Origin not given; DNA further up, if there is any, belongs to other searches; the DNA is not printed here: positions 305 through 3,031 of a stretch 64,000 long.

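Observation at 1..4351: Unusual Fe-S flavoprotein operon: NuoF-like subunit, NuoG-like/PyrK-like fusion and GltD/NfnB-like subunit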

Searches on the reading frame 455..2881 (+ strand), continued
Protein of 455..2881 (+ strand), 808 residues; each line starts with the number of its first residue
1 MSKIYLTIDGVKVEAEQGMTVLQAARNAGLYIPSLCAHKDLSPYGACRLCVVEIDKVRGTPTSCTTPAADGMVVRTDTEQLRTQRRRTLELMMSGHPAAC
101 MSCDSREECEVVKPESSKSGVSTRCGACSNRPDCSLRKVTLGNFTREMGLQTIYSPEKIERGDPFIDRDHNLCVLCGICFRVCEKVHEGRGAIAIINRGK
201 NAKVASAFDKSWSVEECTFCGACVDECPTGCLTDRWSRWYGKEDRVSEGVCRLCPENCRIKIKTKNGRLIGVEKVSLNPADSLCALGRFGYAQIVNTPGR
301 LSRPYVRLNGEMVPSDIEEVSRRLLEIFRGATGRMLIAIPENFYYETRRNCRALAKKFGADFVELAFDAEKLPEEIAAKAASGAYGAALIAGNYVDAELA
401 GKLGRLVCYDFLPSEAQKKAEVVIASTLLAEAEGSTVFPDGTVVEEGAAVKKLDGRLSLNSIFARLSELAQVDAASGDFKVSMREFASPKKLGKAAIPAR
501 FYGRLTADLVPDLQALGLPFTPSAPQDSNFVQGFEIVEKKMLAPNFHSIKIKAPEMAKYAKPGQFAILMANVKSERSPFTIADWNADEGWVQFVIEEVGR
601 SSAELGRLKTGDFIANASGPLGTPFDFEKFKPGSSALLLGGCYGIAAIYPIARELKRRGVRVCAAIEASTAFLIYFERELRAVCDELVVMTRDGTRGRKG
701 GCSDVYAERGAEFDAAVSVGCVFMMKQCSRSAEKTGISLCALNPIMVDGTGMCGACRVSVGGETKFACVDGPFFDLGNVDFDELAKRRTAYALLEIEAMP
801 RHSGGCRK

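Call 52: search_protein_families(library=ncbifam, proteins=[P0122, P0123, P0126, P0128, P0135, P0136, P0138, P0124], max_evalue=1e-10)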
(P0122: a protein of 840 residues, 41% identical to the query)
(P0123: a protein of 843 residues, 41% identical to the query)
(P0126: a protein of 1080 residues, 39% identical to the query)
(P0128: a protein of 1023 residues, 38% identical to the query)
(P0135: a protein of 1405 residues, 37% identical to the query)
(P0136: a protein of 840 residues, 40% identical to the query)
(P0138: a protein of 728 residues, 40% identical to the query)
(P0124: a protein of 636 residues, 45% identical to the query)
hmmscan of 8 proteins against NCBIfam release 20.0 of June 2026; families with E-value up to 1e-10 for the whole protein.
P0122 (840 aa): 19 families
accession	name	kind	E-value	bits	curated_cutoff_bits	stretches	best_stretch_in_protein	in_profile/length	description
NF004862.0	PRK06222.1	subfamily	4.5e-99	331.5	220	1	555-826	2-273/281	sulfide/dihydroorotate dehydrogenase-like FAD/NAD-binding protein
NF009414.0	PRK12778.1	equivalog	9.6e-93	311.8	1103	1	555-824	2-271/752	bifunctional dihydroorotate dehydrogenase B NAD binding subunit/NADPH-dependent glutamate synthase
NF009413.0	PRK12775.1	equivalog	1.4e-70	238.3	1895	1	555-819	2-266/1006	putative trifunctional 2-polyprenylphenol hydroxylase/glutamate synthase subunit beta/ferritin domain-containing protein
NF040763.1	FeFe_hydrog_A6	exception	6.8e-57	193.1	765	2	4-110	1-107/571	NADH-dependent [FeFe] hydrogenase, group A6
TIGR01973.1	NuoG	equivalog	1.8e-56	192.2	470.05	1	6-366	1-337/606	NADH-quinone oxidoreductase subunit NuoG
NF009415.0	PRK12779.1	equivalog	5.2e-55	186.8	1519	1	551-821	647-938/944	putative bifunctional glutamate synthase subunit beta/2-polyprenylphenol hydroxylase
NF005895.0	PRK07860.1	equivalog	5e-52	176.9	802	2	3-104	17-120/811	NADH-quinone oxidoreductase subunit G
NF005745.0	PRK07569.1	equivalog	2.3e-51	174.5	333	2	1-110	1-110/238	bidirectional hydrogenase complex protein HoxU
NF040762.1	Hydr_FeFe_Clost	exception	5.1e-34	117.8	900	2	5-111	2-108/572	ferredoxin hydrogenase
NF006305.0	PRK08493.1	equivalog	8.3e-31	106.8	591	1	3-110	1-106/819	NADH-quinone oxidoreductase subunit G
NF009454.0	PRK12814.1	equivalog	5.7e-29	101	916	1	1-102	1-102/657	putative NADPH-dependent glutamate synthase small subunit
NF000796.0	PRK00054.1-1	equivalog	2.9e-28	98.8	224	1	556-803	7-237/254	dihydroorotate dehydrogenase electron transfer subunit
TIGR01591.1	Fdh-alpha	equivalog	9.8e-27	93.3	666.25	1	379-495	373-496/672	formate dehydrogenase subunit alpha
NF000798.0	PRK00054.1-3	equivalog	1.7e-20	73.7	219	1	555-801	8-242/244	dihydroorotate dehydrogenase electron transfer subunit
NF000799.0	PRK00054.1-4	equivalog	1.3e-19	70.3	314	1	555-796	7-251/258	dihydroorotate dehydrogenase electron transfer subunit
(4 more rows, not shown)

P0123 (843 aa): 18 families
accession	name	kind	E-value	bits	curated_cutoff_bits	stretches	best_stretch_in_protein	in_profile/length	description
NF004862.0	PRK06222.1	subfamily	9.7e-95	317.3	220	1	550-819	2-271/281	sulfide/dihydroorotate dehydrogenase-like FAD/NAD-binding protein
NF009414.0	PRK12778.1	equivalog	3.7e-84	283.4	1103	1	550-819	2-271/752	bifunctional dihydroorotate dehydrogenase B NAD binding subunit/NADPH-dependent glutamate synthase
TIGR01973.1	NuoG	equivalog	2.4e-57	195.1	470.05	2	3-106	1-104/606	NADH-quinone oxidoreductase subunit NuoG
NF009415.0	PRK12779.1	equivalog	7.6e-56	189.6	1519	1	535-815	636-937/944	putative bifunctional glutamate synthase subunit beta/2-polyprenylphenol hydroxylase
NF009413.0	PRK12775.1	equivalog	1.1e-54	185.7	1895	1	568-815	20-267/1006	putative trifunctional 2-polyprenylphenol hydroxylase/glutamate synthase subunit beta/ferritin domain-containing protein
NF040763.1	FeFe_hydrog_A6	exception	9.9e-51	172.8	765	2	2-107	2-107/571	NADH-dependent [FeFe] hydrogenase, group A6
NF005895.0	PRK07860.1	equivalog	6.7e-45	153.4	802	2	2-103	19-122/811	NADH-quinone oxidoreductase subunit G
NF005745.0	PRK07569.1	equivalog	2.8e-43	148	333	2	3-107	6-110/238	bidirectional hydrogenase complex protein HoxU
NF040762.1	Hydr_FeFe_Clost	exception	1.2e-31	109.9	900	1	2-231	2-207/572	ferredoxin hydrogenase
NF006305.0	PRK08493.1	equivalog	1e-29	103.2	591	1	1-107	2-106/819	NADH-quinone oxidoreductase subunit G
NF000799.0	PRK00054.1-4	equivalog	8.4e-28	97.1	314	1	550-796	7-256/258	dihydroorotate dehydrogenase electron transfer subunit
NF000796.0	PRK00054.1-1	equivalog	2.7e-25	89.1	224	1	569-802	22-241/254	dihydroorotate dehydrogenase electron transfer subunit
TIGR01591.1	Fdh-alpha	equivalog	8.7e-25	86.9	666.25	1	245-377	1-140/672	formate dehydrogenase subunit alpha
NF009454.0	PRK12814.1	equivalog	1.2e-20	73.5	916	1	2-99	5-102/657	putative NADPH-dependent glutamate synthase small subunit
NF000798.0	PRK00054.1-3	equivalog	3.2e-20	72.8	219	1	573-796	28-242/244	dihydroorotate dehydrogenase electron transfer subunit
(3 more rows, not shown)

P0126 (1080 aa): 25 families
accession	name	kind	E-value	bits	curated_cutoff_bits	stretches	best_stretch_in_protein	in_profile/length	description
NF004862.0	PRK06222.1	subfamily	2.6e-92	309.3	220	1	791-1068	2-274/281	sulfide/dihydroorotate dehydrogenase-like FAD/NAD-binding protein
TIGR01973.1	NuoG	equivalog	9.7e-90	302.1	470.05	2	130-682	95-606/606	NADH-quinone oxidoreductase subunit NuoG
NF009414.0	PRK12778.1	equivalog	3.5e-87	293.4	1103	1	791-1063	2-269/752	bifunctional dihydroorotate dehydrogenase B NAD binding subunit/NADPH-dependent glutamate synthase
NF009413.0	PRK12775.1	equivalog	8.3e-63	212.6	1895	1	792-1075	3-284/1006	putative trifunctional 2-polyprenylphenol hydroxylase/glutamate synthase subunit beta/ferritin domain-containing protein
NF040763.1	FeFe_hydrog_A6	exception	4.2e-62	210.3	765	2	10-118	2-109/571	NADH-dependent [FeFe] hydrogenase, group A6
TIGR01591.1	Fdh-alpha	equivalog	1.8e-61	208.1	666.25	2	254-465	2-211/672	formate dehydrogenase subunit alpha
NF005745.0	PRK07569.1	equivalog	2.5e-56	190.7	333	2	12-115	7-110/238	bidirectional hydrogenase complex protein HoxU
NF009415.0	PRK12779.1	equivalog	1.2e-55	189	1519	1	771-1066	631-942/944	putative bifunctional glutamate synthase subunit beta/2-polyprenylphenol hydroxylase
NF005895.0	PRK07860.1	equivalog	1.1e-54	185.7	802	2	174-440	161-425/811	NADH-quinone oxidoreductase subunit G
NF006305.0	PRK08493.1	equivalog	1.1e-39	136.2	591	2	10-115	3-106/819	NADH-quinone oxidoreductase subunit G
NF047855.1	AssmNtatRedNasC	equivalog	8.1e-38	130.2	1100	2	614-708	432-524/708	assimilatory nitrate reductase catalytic subunit NasC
NF040762.1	Hydr_FeFe_Clost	exception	1.9e-35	122.5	900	2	10-118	2-110/572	ferredoxin hydrogenase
NF000799.0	PRK00054.1-4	equivalog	4.6e-28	98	314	1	788-1038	4-252/258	dihydroorotate dehydrogenase electron transfer subunit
NF000796.0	PRK00054.1-1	equivalog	1.8e-27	96.2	224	1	816-1043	28-236/254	dihydroorotate dehydrogenase electron transfer subunit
NF000798.0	PRK00054.1-3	equivalog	3.6e-25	89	219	1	788-1042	5-242/244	dihydroorotate dehydrogenase electron transfer subunit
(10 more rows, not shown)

P0128 (1023 aa): 24 families
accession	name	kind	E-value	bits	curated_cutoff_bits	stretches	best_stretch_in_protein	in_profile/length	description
NF004862.0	PRK06222.1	subfamily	3e-88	296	220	1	729-1009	2-274/281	sulfide/dihydroorotate dehydrogenase-like FAD/NAD-binding protein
NF009414.0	PRK12778.1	equivalog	4.7e-82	276.4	1103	1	729-1005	2-270/752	bifunctional dihydroorotate dehydrogenase B NAD binding subunit/NADPH-dependent glutamate synthase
TIGR01973.1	NuoG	equivalog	5.4e-76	256.7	470.05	2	145-626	98-605/606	NADH-quinone oxidoreductase subunit NuoG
NF009413.0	PRK12775.1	equivalog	4.4e-57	193.6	1895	1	730-1009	3-276/1006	putative trifunctional 2-polyprenylphenol hydroxylase/glutamate synthase subunit beta/ferritin domain-containing protein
NF009415.0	PRK12779.1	equivalog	5.8e-54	183.3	1519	1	700-1006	622-941/944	putative bifunctional glutamate synthase subunit beta/2-polyprenylphenol hydroxylase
NF005745.0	PRK07569.1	equivalog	2.8e-52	177.4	333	2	20-125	5-109/238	bidirectional hydrogenase complex protein HoxU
NF040763.1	FeFe_hydrog_A6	exception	8.6e-52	176.3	765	2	20-125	2-106/571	NADH-dependent [FeFe] hydrogenase, group A6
TIGR01591.1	Fdh-alpha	equivalog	2.4e-50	171.4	666.25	2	266-448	2-191/672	formate dehydrogenase subunit alpha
NF005895.0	PRK07860.1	equivalog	8.7e-48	162.9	802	2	186-447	161-425/811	NADH-quinone oxidoreductase subunit G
NF047855.1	AssmNtatRedNasC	equivalog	1.4e-32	112.8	1100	2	561-653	434-524/708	assimilatory nitrate reductase catalytic subunit NasC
NF040762.1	Hydr_FeFe_Clost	exception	4.5e-30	104.8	900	2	20-133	2-114/572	ferredoxin hydrogenase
NF000799.0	PRK00054.1-4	equivalog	7.2e-29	100.6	314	1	725-982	3-255/258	dihydroorotate dehydrogenase electron transfer subunit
NF006305.0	PRK08493.1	equivalog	1.6e-28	99.3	591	1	19-125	2-105/819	NADH-quinone oxidoreductase subunit G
NF000796.0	PRK00054.1-1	equivalog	5.4e-28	97.9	224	1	736-987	13-239/254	dihydroorotate dehydrogenase electron transfer subunit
NF000798.0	PRK00054.1-3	equivalog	1.2e-24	87.3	219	1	725-983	4-242/244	dihydroorotate dehydrogenase electron transfer subunit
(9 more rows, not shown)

P0135 (1405 aa): 31 families (the best 25 are shown)
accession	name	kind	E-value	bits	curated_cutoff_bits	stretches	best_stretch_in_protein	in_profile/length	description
TIGR01973.1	NuoG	equivalog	3.3e-266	884.9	470.05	2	4-673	1-604/606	NADH-quinone oxidoreductase subunit NuoG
TIGR01591.1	Fdh-alpha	equivalog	4.7e-257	854.4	666.25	4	221-697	2-496/672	formate dehydrogenase subunit alpha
NF005895.0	PRK07860.1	equivalog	4.2e-203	676.6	802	2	1-806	17-782/811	NADH-quinone oxidoreductase subunit G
NF047855.1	AssmNtatRedNasC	equivalog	7.9e-170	566.5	1100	4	212-683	15-508/708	assimilatory nitrate reductase catalytic subunit NasC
NF006305.0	PRK08493.1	equivalog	2.4e-131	439.4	591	4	835-1007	2-171/819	NADH-quinone oxidoreductase subunit G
NF040763.1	FeFe_hydrog_A6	exception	4.7e-131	437.9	765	2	835-1039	1-210/571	NADH-dependent [FeFe] hydrogenase, group A6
NF005745.0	PRK07569.1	equivalog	1.1e-111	372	333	2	834-1038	3-211/238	bidirectional hydrogenase complex protein HoxU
NF041323.1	Nitr_red_NasA_Halo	equivalog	4.1e-96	323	1000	4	226-550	6-323/673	assimilatory nitrate reductase NasA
NF010055.0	PRK13532.1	equivalog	5.8e-89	299.4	904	3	213-458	38-291/830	nitrate reductase catalytic subunit NapA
TIGR01706.1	NAPA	equivalog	5.3e-84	283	930.55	3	214-459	39-292/830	periplasmic nitrate reductase subunit alpha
NF012032.0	PRK15488.1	equivalog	1.9e-82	277.5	694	3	189-535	16-359/759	thiosulfate reductase PhsA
NF040762.1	Hydr_FeFe_Clost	exception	1.1e-73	248.8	900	2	836-1038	2-208/572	ferredoxin hydrogenase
TIGR01701.1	Fdhalpha-like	subfamily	2.4e-65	221.1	582.15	1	268-660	95-529/744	FdhF/YdeP family oxidoreductase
NF041513.1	formate_DH_Act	exception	8.8e-65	219.1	1400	2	216-458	41-295/1067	formate dehydrogenase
TIGR01553.1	formate-DH-alph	equivalog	1.2e-63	215.3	814.2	3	213-459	40-305/1009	formate dehydrogenase-N subunit alpha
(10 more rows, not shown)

P0136 (840 aa): 14 families
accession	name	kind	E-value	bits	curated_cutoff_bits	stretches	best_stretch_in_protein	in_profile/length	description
TIGR01973.1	NuoG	equivalog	1.4e-94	318.1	470.05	2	131-661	95-604/606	NADH-quinone oxidoreductase subunit NuoG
NF005895.0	PRK07860.1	equivalog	6.2e-70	236.2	802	2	131-812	116-790/811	NADH-quinone oxidoreductase subunit G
NF040763.1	FeFe_hydrog_A6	exception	4.1e-59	200.4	765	2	11-116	2-107/571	NADH-dependent [FeFe] hydrogenase, group A6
NF005745.0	PRK07569.1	equivalog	8e-54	182.5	333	2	8-116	2-110/238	bidirectional hydrogenase complex protein HoxU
TIGR01591.1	Fdh-alpha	equivalog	7.5e-53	179.6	666.25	2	254-518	1-283/672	formate dehydrogenase subunit alpha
NF006305.0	PRK08493.1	equivalog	9e-43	146.4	591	2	10-116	2-106/819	NADH-quinone oxidoreductase subunit G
NF040762.1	Hydr_FeFe_Clost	exception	4.5e-37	127.9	900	2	11-118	2-109/572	ferredoxin hydrogenase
NF047855.1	AssmNtatRedNasC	equivalog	1.1e-30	106.6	1100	1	240-519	9-309/708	assimilatory nitrate reductase catalytic subunit NasC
NF009454.0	PRK12814.1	equivalog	7.8e-25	87.3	916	1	9-107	3-101/657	putative NADPH-dependent glutamate synthase small subunit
NF041783.2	mnquin_red_QrcB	equivalog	3.5e-21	75.1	440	1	249-695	49-531/695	menaquinone reductase molybdopterin-binding-like subunit QrcB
NF041323.1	Nitr_red_NasA_Halo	equivalog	9.5e-16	57.5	1000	0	259-455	3-216/673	assimilatory nitrate reductase NasA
NF012032.0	PRK15488.1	equivalog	2.3e-12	45.7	694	0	221-359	15-156/759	thiosulfate reductase PhsA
TIGR02512.1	FeFe_hydrog_A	subfamily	2.1e-11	43.3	405.95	1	173-264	3-94/375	[FeFe] hydrogenase, group A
NF010055.0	PRK13532.1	equivalog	5.7e-11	41.4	904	0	253-333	44-130/830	nitrate reductase catalytic subunit NapA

P0138 (728 aa): 21 families
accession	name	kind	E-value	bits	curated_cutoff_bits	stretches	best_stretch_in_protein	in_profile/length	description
NF004862.0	PRK06222.1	subfamily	6.1e-89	298.3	220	1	440-717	2-275/281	sulfide/dihydroorotate dehydrogenase-like FAD/NAD-binding protein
NF009414.0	PRK12778.1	equivalog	1.7e-80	271.3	1103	1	440-713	2-271/752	bifunctional dihydroorotate dehydrogenase B NAD binding subunit/NADPH-dependent glutamate synthase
NF009413.0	PRK12775.1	equivalog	6.3e-54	183.2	1895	1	456-717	18-277/1006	putative trifunctional 2-polyprenylphenol hydroxylase/glutamate synthase subunit beta/ferritin domain-containing protein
NF009415.0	PRK12779.1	equivalog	1e-50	172.6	1519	1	429-714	641-942/944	putative bifunctional glutamate synthase subunit beta/2-polyprenylphenol hydroxylase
TIGR01591.1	Fdh-alpha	equivalog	1.8e-49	168.4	666.25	2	82-199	2-122/672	formate dehydrogenase subunit alpha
TIGR01973.1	NuoG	equivalog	3.5e-47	161.5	470.05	2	4-200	141-335/606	NADH-quinone oxidoreductase subunit NuoG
NF005895.0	PRK07860.1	equivalog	1.6e-32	112.5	802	1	2-199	161-356/811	NADH-quinone oxidoreductase subunit G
NF047855.1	AssmNtatRedNasC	equivalog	1.5e-30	106.1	1100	2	262-354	434-524/708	assimilatory nitrate reductase catalytic subunit NasC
NF000796.0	PRK00054.1-1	equivalog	2.4e-27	95.8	224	1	439-694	5-239/254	dihydroorotate dehydrogenase electron transfer subunit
NF000799.0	PRK00054.1-4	equivalog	2.5e-27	95.6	314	1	436-686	3-252/258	dihydroorotate dehydrogenase electron transfer subunit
NF000798.0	PRK00054.1-3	equivalog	2.2e-26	93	219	1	436-690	4-242/244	dihydroorotate dehydrogenase electron transfer subunit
NF000797.0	PRK00054.1-2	equivalog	4.5e-22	78.6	270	1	431-686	8-261/267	dihydroorotate dehydrogenase electron transfer subunit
NF040763.1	FeFe_hydrog_A6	exception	1.6e-19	69.8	765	1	2-69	143-210/571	NADH-dependent [FeFe] hydrogenase, group A6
NF012032.0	PRK15488.1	equivalog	7.7e-19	67.2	694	0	217-332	408-527/759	thiosulfate reductase PhsA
NF041323.1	Nitr_red_NasA_Halo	equivalog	1e-17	64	1000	0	266-353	404-490/673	assimilatory nitrate reductase NasA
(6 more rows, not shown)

P0124 (636 aa): 16 families
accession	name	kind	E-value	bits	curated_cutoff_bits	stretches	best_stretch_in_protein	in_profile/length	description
NF004862.0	PRK06222.1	subfamily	2.6e-103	345.4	220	1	360-630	2-272/281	sulfide/dihydroorotate dehydrogenase-like FAD/NAD-binding protein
NF009414.0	PRK12778.1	equivalog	1e-92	311.7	1103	1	360-626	2-268/752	bifunctional dihydroorotate dehydrogenase B NAD binding subunit/NADPH-dependent glutamate synthase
NF009413.0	PRK12775.1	equivalog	1.1e-70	238.6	1895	1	360-627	2-269/1006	putative trifunctional 2-polyprenylphenol hydroxylase/glutamate synthase subunit beta/ferritin domain-containing protein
NF040763.1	FeFe_hydrog_A6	exception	1.2e-57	195.6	765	2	2-108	1-107/571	NADH-dependent [FeFe] hydrogenase, group A6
NF005745.0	PRK07569.1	equivalog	2e-53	181.2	333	2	2-108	4-110/238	bidirectional hydrogenase complex protein HoxU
NF009415.0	PRK12779.1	equivalog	8.1e-53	179.6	1519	1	347-626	639-938/944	putative bifunctional glutamate synthase subunit beta/2-polyprenylphenol hydroxylase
TIGR01973.1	NuoG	equivalog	4.4e-42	144.7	470.05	2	4-107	1-104/606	NADH-quinone oxidoreductase subunit NuoG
NF040762.1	Hydr_FeFe_Clost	exception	8.9e-32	110.4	900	1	3-233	2-208/572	ferredoxin hydrogenase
NF005895.0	PRK07860.1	equivalog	5.9e-30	103.9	802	1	1-267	17-260/811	NADH-quinone oxidoreductase subunit G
NF000796.0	PRK00054.1-1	equivalog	1.8e-29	102.7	224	1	372-607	15-236/254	dihydroorotate dehydrogenase electron transfer subunit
NF006305.0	PRK08493.1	equivalog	1.9e-28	99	591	1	1-107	1-105/819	NADH-quinone oxidoreductase subunit G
NF009454.0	PRK12814.1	equivalog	7e-27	94.1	916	1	2-99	4-101/657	putative NADPH-dependent glutamate synthase small subunit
NF000798.0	PRK00054.1-3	equivalog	3.3e-22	79.3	219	1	357-606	5-242/244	dihydroorotate dehydrogenase electron transfer subunit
NF000799.0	PRK00054.1-4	equivalog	5.6e-20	71.5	314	1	356-605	3-255/258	dihydroorotate dehydrogenase electron transfer subunit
NF000797.0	PRK00054.1-2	equivalog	1.6e-16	60.4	270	1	356-604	13-263/267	dihydroorotate dehydrogenase electron transfer subunit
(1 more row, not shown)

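Call 53: find_encoding_contigs(protein=P0126, flank=6000, max_places=2)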
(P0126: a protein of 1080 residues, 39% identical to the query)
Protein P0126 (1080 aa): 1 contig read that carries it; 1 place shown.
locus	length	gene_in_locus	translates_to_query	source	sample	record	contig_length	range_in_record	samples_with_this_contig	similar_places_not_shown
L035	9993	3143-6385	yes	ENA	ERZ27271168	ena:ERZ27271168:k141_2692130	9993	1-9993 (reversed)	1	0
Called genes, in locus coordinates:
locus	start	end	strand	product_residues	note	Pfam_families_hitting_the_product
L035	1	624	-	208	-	?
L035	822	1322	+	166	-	PF01257:2Fe-2S_thioredx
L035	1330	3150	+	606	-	PF01512:Complex1_51K, PF00037:Fer4 (faint), PF10589:NADH_4Fe-4S, PF12837:Fer4_6 (faint), PF13187:Fer4_9 (weak), PF14697:Fer4_21 (weak)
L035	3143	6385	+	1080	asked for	PF00111:Fer2 (weak), PF13510:Fer2_4, PF10588:NADH-G_4Fe-4S_3 (weak), PF22117:Fer4_Nqo3, PF12838:Fer4_7, PF04879:Molybdop_Fe4S4, PF00384:Molybdopterin, PF10418:DHODB_Fe-S_bind, +3 more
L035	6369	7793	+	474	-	PF01262:AlaDh_PNT_C (faint), PF14691:Fer4_20, PF01266:DAO (weak), PF07992:Pyr_redox_2, PF13450:NAD_binding_8 (weak), PF13738:Pyr_redox_3 (faint), PF00070:Pyr_redox (weak)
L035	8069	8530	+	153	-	PF01257:2Fe-2S_thioredx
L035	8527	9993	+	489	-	?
